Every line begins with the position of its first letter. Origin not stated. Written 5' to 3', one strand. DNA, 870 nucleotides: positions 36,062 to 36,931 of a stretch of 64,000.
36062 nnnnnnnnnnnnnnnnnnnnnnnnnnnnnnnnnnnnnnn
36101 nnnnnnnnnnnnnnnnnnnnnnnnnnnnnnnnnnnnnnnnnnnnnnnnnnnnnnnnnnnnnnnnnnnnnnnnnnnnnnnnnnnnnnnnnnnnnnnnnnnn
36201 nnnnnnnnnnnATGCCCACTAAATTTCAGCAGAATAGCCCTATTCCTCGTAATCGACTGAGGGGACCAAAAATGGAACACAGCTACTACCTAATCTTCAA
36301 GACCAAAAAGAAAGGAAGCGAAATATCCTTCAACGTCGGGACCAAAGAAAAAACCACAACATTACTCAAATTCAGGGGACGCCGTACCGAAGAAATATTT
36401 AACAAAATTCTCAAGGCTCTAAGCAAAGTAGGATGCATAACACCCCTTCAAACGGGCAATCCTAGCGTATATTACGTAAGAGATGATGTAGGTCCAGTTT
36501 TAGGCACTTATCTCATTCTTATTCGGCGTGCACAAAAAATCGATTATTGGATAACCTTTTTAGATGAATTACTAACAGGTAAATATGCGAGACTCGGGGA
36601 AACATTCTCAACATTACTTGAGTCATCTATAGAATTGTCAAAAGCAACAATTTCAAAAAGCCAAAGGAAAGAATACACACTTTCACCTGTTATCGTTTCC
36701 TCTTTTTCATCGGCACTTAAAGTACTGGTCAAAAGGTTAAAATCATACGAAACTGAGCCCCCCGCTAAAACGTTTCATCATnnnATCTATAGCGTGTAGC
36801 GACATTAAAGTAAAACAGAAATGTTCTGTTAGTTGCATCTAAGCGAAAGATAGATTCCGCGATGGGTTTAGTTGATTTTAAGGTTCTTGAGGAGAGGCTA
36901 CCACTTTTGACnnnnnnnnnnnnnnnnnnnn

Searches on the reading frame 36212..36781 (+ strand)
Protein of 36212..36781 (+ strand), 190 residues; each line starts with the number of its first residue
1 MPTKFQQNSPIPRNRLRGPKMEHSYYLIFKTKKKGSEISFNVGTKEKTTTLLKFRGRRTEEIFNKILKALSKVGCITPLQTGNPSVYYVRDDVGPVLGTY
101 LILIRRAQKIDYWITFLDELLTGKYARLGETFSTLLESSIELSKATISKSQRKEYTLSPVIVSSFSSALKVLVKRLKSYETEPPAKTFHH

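Call 3: search_protein_families(library=pfam, proteins=[window:36212-36781:+], max_evalue=0.01)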
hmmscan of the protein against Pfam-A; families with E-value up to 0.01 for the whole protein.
window:36212-36781:+ (190 aa): 0 families

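Call 4: search_protein_families(library=padloc, proteins=[window:36212-36781:+], max_evalue=0.01)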
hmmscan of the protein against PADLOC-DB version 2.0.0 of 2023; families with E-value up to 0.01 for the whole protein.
window:36212-36781:+ (190 aa): 0 families

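Call 6: search_protein_families(library=ncbifam, proteins=[window:36212-36781:+], max_evalue=0.1)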
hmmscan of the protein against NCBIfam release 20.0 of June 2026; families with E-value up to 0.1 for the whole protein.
window:36212-36781:+ (190 aa): 0 families

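Call 73: search_solved_structures(query=A3, max_evalue=10)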
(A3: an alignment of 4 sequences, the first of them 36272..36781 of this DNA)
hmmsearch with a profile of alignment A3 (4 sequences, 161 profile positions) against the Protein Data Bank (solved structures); distinct sequences matched with E-value up to 10: 16.
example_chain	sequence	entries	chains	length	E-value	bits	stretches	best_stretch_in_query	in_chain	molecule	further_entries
5cwc_A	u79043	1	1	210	3.9e-05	26.8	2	108-160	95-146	Designed helical repeat protein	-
5cwg_A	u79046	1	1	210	6.3e-05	26.1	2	102-160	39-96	Designed helical repeat protein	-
3wfw_A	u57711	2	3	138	0.028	17.5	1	37-115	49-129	Hemoglobin-like flavoprotein fused to Roadblock/LC7 domain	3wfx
9atl_A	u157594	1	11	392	0.68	13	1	100-141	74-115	Flagellin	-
1atj_A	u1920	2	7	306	2.2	11.4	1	5-64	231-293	PEROXIDASE C1A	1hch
1gwt_A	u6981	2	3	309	2.2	11.3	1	5-64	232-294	PEROXIDASE C1A | PROTEIN (HORSERADISH PEROXIDASE C1A)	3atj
1kzm_A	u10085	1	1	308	2.2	11.3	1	5-64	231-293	Peroxidase C1A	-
2ylj_A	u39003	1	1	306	2.2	11.3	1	5-64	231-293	PEROXIDASE C1A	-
1h55_A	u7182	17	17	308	2.2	11.3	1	5-64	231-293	PEROXIDASE C1A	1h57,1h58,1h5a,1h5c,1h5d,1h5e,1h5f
2atj_A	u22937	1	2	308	2.2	11.3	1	5-64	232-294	PEROXIDASE C1A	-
1gx2_A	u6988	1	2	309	2.2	11.3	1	5-64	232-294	PEROXIDASE C1A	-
4atj_A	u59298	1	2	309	2.2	11.3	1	5-64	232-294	PROTEIN (PEROXIDASE C1A)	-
1gwo_A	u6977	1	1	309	2.2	11.3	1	5-64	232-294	PEROXIDASE C1A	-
9h1m_A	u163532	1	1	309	2.2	11.3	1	5-64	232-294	Peroxidase C1A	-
1gw2_A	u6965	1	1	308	2.2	11.3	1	5-64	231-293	PEROXIDASE C1A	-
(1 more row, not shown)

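Call 88: find_homologous_proteins(query=A8, max_evalue=0.01)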
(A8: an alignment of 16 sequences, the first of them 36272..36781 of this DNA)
Query A8 (16 sequences) (170 aa, profile of the alignment): 82 proteins with E <= 0.01 among 1910 candidates.
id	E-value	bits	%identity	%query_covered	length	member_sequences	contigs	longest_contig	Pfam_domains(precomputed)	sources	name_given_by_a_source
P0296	4.8e-65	236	83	95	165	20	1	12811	-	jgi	-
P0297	1.4e-64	235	83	95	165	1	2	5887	-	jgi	jgi:hypothetical protein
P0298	2.4e-64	234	46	93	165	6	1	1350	-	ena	-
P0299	4.8e-64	233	85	95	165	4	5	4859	-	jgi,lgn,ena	-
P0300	7.0e-64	232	77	95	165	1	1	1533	-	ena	-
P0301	1.1e-63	232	98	100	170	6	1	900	-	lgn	-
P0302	9.5e-63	229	77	95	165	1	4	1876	-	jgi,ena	-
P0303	2.5e-62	227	78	95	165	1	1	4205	-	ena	-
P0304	2.5e-62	227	69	94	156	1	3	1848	-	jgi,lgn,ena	-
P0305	2.8e-62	227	81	87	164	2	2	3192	-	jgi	-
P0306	3.6e-62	227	65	95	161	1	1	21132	-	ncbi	ncbi:MAG: hypothetical protein ACPLKZ_02425 [Candidatus Bathyarchaeales archaeon]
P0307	4.9e-62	226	70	94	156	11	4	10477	-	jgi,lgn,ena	jgi:hypothetical protein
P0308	6.8e-62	226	69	94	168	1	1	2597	-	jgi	-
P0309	7.3e-62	226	76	95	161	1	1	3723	-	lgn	-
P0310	7.5e-62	226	65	94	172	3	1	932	-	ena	-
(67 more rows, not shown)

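Call 91: search_protein_families(library=pfam, alignment_id=A8, max_evalue=1)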
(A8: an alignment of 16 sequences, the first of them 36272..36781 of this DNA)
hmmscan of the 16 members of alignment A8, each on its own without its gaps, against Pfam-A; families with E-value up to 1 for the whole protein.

A. member 1, window:36272-36781:+ (170 aa): 0 families

B. families by the number of members that match (of 16 scanned): 2 families
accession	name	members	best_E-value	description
PF24728.1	DUF7680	4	0.023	Domain of unknown function (DUF7680)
PF08952.17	DUF1866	1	0.2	Domain of unknown function (DUF1866)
